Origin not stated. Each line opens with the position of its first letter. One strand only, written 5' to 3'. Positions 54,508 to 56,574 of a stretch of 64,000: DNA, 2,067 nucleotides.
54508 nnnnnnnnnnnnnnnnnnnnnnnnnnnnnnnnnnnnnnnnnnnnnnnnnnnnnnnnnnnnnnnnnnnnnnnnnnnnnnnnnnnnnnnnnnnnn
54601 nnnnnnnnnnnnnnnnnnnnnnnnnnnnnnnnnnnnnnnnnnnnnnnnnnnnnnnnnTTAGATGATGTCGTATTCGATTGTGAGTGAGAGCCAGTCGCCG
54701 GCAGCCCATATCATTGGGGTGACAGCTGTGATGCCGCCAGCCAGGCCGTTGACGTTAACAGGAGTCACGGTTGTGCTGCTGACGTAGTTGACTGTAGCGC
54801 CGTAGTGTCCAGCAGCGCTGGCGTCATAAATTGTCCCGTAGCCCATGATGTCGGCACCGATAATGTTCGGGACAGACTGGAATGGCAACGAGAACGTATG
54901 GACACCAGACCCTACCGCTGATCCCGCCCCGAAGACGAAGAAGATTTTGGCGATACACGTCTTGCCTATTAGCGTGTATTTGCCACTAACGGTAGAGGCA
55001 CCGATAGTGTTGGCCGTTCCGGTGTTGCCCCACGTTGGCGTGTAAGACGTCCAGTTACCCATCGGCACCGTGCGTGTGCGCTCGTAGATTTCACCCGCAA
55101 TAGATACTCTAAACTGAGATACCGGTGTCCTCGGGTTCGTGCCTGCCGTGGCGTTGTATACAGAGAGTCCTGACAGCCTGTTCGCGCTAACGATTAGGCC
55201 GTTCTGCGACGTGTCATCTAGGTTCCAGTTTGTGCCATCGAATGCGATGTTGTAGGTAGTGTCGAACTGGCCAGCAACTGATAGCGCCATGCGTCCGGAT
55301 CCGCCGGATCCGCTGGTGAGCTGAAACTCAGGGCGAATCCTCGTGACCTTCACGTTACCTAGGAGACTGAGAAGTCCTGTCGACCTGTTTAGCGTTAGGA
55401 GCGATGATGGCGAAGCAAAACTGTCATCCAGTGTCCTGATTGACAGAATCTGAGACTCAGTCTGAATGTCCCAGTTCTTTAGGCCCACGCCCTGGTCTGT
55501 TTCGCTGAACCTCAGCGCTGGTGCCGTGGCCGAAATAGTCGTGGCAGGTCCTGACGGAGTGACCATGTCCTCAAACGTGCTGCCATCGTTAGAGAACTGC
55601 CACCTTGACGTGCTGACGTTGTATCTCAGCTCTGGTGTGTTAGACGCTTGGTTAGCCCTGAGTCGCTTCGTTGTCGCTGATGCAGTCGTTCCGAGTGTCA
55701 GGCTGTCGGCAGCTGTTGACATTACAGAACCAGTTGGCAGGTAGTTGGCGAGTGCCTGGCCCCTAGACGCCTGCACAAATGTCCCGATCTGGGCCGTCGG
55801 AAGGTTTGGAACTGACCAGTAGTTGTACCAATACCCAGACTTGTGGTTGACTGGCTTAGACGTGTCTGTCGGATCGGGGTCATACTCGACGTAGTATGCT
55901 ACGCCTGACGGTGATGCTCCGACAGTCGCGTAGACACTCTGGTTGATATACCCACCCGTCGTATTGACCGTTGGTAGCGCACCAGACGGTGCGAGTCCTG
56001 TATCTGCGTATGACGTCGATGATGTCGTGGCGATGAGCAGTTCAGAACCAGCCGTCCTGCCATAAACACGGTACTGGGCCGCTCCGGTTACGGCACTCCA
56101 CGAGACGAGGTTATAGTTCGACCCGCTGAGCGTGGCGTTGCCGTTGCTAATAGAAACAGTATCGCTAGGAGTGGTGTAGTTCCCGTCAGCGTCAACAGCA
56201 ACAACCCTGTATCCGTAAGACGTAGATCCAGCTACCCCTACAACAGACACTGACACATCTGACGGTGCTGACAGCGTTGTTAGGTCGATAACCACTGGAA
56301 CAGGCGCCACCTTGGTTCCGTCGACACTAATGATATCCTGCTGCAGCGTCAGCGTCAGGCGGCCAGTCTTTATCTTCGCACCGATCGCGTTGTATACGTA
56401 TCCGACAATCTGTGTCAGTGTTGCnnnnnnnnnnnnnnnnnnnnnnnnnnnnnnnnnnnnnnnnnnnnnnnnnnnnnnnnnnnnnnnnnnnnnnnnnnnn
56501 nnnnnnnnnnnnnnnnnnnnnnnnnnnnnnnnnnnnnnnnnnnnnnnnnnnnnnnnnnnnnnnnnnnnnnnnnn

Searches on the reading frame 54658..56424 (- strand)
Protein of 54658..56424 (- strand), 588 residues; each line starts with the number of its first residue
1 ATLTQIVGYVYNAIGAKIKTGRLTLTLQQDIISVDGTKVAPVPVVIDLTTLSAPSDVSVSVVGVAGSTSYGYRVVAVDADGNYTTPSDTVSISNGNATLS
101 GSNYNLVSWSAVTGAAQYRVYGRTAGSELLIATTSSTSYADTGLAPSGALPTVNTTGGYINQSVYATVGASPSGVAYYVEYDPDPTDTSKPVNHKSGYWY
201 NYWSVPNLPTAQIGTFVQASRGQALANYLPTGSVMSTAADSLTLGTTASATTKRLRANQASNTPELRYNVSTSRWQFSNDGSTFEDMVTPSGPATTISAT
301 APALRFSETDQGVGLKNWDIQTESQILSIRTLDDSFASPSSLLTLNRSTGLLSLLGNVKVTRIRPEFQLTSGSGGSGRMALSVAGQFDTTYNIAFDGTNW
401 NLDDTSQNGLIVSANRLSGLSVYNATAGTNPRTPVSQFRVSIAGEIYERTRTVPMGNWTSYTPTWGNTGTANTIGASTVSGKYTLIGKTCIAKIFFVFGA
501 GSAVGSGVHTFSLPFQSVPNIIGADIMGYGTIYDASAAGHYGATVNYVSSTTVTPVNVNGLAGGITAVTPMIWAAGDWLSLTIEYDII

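Call 68: search_protein_families(library=phrogs, proteins=[window:54658-56424:-], max_evalue=0.0001)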
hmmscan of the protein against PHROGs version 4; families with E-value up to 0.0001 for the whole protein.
window:54658-56424:- (588 aa): 1 family
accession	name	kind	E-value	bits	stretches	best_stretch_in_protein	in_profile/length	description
phrog_13144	-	unknown function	1.7e-10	41.3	1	460-586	338-462/464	-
